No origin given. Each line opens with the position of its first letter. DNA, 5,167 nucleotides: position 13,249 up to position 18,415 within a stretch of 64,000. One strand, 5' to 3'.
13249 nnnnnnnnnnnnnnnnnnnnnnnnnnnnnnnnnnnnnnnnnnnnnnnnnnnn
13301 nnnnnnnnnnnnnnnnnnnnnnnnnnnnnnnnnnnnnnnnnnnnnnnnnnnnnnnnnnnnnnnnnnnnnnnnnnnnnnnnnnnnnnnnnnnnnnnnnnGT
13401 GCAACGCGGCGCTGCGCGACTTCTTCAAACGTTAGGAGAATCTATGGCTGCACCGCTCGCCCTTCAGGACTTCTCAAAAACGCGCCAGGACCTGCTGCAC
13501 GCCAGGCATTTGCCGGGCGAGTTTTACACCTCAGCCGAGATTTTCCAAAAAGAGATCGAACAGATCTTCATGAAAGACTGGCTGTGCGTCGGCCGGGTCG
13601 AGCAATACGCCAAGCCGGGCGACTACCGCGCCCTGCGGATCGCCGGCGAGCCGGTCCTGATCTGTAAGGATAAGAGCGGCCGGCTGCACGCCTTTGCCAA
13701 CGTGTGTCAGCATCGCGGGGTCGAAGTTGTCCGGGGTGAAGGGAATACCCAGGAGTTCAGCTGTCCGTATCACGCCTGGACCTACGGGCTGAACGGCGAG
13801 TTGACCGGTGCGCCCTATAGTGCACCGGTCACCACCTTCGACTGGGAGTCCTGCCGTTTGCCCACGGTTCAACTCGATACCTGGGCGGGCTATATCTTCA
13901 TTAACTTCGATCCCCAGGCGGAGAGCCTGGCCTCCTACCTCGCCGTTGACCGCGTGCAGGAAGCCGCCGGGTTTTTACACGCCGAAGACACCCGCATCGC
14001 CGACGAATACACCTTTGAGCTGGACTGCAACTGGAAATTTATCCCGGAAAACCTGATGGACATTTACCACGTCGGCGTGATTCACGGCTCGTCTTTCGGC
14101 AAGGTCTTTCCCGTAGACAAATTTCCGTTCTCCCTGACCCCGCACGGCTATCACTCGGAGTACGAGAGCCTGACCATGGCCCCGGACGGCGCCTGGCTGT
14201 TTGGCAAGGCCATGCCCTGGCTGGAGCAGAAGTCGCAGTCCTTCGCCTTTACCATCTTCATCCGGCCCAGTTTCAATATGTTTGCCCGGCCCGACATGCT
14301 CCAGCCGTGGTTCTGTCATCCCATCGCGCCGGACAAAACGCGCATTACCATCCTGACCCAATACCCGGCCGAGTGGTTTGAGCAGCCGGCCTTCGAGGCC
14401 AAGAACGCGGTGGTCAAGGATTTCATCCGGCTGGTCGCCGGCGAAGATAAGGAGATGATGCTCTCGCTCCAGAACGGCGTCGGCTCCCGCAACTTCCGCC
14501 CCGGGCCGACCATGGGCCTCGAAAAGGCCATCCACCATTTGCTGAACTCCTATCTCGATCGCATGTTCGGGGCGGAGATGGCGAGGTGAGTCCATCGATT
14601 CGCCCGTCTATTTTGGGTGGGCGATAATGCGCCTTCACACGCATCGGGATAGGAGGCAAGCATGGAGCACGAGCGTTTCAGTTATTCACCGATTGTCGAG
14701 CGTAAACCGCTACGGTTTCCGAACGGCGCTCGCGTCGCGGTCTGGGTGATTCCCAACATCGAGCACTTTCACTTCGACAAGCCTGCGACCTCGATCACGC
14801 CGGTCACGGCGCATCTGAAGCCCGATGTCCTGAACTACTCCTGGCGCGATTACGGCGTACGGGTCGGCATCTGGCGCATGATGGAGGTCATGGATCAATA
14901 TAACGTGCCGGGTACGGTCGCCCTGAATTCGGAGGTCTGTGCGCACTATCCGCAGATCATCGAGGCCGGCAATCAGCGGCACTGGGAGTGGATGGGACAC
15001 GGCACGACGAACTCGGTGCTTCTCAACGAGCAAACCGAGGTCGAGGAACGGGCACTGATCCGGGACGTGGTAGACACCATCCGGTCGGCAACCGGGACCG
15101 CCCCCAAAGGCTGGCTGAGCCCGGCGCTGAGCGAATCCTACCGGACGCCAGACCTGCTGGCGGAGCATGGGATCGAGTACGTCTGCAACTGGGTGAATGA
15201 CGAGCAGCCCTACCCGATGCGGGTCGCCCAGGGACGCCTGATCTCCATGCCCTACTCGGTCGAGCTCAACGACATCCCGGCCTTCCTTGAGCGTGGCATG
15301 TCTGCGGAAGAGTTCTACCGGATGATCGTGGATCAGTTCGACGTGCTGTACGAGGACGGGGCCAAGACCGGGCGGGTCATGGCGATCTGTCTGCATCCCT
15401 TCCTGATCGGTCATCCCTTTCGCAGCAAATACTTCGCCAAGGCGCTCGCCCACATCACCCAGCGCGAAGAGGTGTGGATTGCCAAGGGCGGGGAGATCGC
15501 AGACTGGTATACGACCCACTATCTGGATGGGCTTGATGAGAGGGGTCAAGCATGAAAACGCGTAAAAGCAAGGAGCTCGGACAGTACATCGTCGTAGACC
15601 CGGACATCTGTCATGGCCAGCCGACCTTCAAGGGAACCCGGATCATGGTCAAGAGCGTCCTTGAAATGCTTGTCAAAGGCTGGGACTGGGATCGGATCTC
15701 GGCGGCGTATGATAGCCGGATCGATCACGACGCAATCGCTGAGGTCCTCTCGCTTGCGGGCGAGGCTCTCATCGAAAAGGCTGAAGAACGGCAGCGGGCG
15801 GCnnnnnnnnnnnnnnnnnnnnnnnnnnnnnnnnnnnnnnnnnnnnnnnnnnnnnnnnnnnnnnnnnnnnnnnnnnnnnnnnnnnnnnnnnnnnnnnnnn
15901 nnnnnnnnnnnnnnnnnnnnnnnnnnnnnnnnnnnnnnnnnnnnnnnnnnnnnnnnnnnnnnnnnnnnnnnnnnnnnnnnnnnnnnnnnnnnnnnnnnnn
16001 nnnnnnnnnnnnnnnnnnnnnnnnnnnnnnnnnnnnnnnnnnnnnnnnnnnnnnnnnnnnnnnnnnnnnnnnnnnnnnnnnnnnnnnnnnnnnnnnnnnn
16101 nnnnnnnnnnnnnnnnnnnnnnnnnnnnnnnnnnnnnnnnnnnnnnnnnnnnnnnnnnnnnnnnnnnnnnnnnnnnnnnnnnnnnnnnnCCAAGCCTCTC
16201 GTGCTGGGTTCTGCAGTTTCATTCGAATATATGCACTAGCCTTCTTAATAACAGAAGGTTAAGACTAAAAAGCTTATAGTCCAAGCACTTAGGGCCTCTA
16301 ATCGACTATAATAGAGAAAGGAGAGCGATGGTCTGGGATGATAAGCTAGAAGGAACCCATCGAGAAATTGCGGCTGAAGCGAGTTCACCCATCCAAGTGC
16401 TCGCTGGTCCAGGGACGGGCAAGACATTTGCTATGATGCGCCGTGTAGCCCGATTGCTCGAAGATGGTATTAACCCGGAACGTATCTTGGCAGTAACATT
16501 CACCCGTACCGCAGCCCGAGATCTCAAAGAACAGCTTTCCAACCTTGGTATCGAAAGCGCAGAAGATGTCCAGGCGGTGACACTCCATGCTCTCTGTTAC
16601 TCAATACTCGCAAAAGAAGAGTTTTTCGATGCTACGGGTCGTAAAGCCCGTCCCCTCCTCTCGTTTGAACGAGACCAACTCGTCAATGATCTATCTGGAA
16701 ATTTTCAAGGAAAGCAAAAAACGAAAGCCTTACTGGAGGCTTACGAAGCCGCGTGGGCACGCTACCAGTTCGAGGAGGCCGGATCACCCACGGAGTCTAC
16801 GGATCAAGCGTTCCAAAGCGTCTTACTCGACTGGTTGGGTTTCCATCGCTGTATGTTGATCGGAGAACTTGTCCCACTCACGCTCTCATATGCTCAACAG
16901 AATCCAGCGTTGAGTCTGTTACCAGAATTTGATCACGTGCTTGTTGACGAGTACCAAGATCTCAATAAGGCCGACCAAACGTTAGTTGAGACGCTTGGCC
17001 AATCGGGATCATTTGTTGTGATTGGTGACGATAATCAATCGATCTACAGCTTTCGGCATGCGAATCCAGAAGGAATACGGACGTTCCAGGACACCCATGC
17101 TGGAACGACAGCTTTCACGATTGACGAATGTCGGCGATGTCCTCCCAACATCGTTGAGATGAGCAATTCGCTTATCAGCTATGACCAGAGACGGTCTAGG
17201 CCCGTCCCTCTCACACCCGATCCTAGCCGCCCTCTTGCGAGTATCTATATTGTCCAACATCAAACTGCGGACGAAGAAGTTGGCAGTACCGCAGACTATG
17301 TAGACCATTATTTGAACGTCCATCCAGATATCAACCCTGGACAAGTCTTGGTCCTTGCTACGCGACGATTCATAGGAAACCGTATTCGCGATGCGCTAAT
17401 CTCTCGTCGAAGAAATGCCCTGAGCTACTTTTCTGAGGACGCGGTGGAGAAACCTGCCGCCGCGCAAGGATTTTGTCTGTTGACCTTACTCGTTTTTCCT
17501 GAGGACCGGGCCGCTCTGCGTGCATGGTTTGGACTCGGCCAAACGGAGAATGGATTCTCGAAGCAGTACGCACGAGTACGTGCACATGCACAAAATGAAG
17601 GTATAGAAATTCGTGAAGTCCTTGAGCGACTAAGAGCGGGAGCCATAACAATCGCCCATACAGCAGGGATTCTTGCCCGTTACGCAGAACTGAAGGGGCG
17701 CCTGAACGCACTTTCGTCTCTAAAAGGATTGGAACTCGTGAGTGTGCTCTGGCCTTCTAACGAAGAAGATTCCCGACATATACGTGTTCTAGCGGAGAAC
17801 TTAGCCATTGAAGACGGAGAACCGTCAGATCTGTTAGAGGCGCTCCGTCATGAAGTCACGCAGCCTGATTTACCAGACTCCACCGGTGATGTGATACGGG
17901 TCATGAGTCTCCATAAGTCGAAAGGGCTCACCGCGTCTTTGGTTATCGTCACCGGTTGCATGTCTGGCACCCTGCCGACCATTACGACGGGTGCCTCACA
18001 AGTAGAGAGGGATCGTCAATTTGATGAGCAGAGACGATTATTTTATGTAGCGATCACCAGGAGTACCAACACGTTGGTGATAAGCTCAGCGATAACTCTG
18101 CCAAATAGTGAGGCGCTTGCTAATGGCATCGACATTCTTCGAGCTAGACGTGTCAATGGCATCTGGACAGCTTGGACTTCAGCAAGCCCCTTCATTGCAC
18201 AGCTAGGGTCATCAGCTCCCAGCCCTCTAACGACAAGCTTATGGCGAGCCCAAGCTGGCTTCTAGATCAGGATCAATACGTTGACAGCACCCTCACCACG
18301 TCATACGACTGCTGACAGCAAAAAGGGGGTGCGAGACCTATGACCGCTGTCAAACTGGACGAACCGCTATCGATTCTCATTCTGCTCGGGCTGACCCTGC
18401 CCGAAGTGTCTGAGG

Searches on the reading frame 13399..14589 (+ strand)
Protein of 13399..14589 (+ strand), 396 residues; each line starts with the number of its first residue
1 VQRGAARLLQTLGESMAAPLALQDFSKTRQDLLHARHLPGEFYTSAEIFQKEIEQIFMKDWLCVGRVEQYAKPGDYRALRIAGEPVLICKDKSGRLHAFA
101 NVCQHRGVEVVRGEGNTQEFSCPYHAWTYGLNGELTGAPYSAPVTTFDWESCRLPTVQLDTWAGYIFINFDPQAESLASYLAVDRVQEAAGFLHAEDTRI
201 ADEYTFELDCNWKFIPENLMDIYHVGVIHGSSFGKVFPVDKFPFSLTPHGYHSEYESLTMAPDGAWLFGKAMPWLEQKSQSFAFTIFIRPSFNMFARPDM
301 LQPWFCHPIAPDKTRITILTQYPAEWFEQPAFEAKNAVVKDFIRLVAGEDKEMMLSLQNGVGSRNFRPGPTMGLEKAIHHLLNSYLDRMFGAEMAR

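Call 4: search_protein_families(library=pfam, proteins=[window:13399-14589:+], max_evalue=1)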
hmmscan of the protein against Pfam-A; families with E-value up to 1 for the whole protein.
window:13399-14589:+ (396 aa): 3 families
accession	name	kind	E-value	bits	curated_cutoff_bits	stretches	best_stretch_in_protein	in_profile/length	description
PF00848.25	Ring_hydroxyl_A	-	4.6e-23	82.6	24.9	1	201-389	7-206/208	Ring hydroxylating alpha subunit (catalytic domain)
PF00355.32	Rieske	-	5e-21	74.9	20.3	1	61-147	2-87/88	Rieske [2Fe-2S] domain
PF19112.6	VanA_C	-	2.5e-05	25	23.5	1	209-359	2-160/193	Vanillate O-demethylase oxygenase C-terminal domain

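Call 6: search_protein_families(library=ncbifam, proteins=[window:13399-14589:+], max_evalue=1)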
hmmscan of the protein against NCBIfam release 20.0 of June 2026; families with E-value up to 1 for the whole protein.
window:13399-14589:+ (396 aa): 11 families
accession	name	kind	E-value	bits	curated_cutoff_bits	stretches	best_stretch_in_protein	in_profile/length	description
NF058607.1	GlBtMonoOxGbcA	equivalog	1.3e-38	132.5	670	1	33-230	28-223/420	glycine betaine monooxygenase oxygenase subunit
NF042946.1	3PPDioc_HcaE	equivalog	1.1e-30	107.1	830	1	41-232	19-217/450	3-phenylpropionate/cinnamic acid dioxygenase subunit alpha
TIGR03228.1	anthran_1_2_A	equivalog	2.1e-29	102.5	671.9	1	41-230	19-214/438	anthranilate 1,2-dioxygenase large subunit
NF041684.1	ant_diox_AndAc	equivalog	2.2e-25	89.1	750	1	37-229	22-222/418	anthranilate 1,2-dioxygenase large subunit AndAc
TIGR03229.1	benzo_1_2_benA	equivalog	1.4e-23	83.5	780.95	1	40-229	18-215/433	benzoate 1,2-dioxygenase large subunit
NF052579.1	BetMthstMoxSdmAMthl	equivalog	3.2e-08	32.9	600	1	66-138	22-94/351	4beta-methylsterol monooxygenase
NF045928.1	Cytb6fFeSPetC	equivalog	0.00038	19.9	250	1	81-147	84-151/179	cytochrome b6-f complex iron-sulfur subunit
NF010001.0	PRK13474.1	subfamily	0.00066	19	154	1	81-143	83-146/178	cytochrome b6-f complex iron-sulfur subunit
NF041683.1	ant_diox_AndAb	equivalog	0.0017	18.5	150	1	61-146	2-82/100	anthranilate 1,2-dioxygenase ferredoxin subunit AndAb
NF041174.1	SDX_Thmprot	equivalog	0.0022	18.1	170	1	78-167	18-106/109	sulredoxin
NF007422.0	PRK09965.1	equivalog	0.0033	17.4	113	1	77-148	16-88/106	bifunctional 3-phenylpropionate/cinnamic acid dioxygenase ferredoxin subunit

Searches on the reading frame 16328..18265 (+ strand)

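Call 18: search_protein_families(library=pfam, proteins=[window:16328-18265:+], max_evalue=0.001)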
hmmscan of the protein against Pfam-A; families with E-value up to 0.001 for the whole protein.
window:16328-18265:+ (645 aa): 6 families
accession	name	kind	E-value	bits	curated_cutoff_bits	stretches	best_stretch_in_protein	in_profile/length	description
PF00580.27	UvrD-helicase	-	1.4e-42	146.7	23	1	11-256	5-269/271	UvrD/REP helicase N-terminal domain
PF13245.12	AAA_19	-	1.7e-20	74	25.1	1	17-243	9-134/134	AAA domain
PF13361.12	UvrD_C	-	2.9e-15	57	25.6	1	519-587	284-347/350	UvrD-like helicase C-terminal domain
PF13538.12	UvrD_C_2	-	3.6e-07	30.4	27.4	0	564-585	30-51/52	UvrD-like helicase C-terminal domain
PF01443.25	Viral_helicase1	-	1.2e-06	29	21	0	200-281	59-137/228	Viral superfamily 1 RNA helicase core domain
PF13604.12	AAA_30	-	1.4e-05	25.4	27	0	20-90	19-77/191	AAA domain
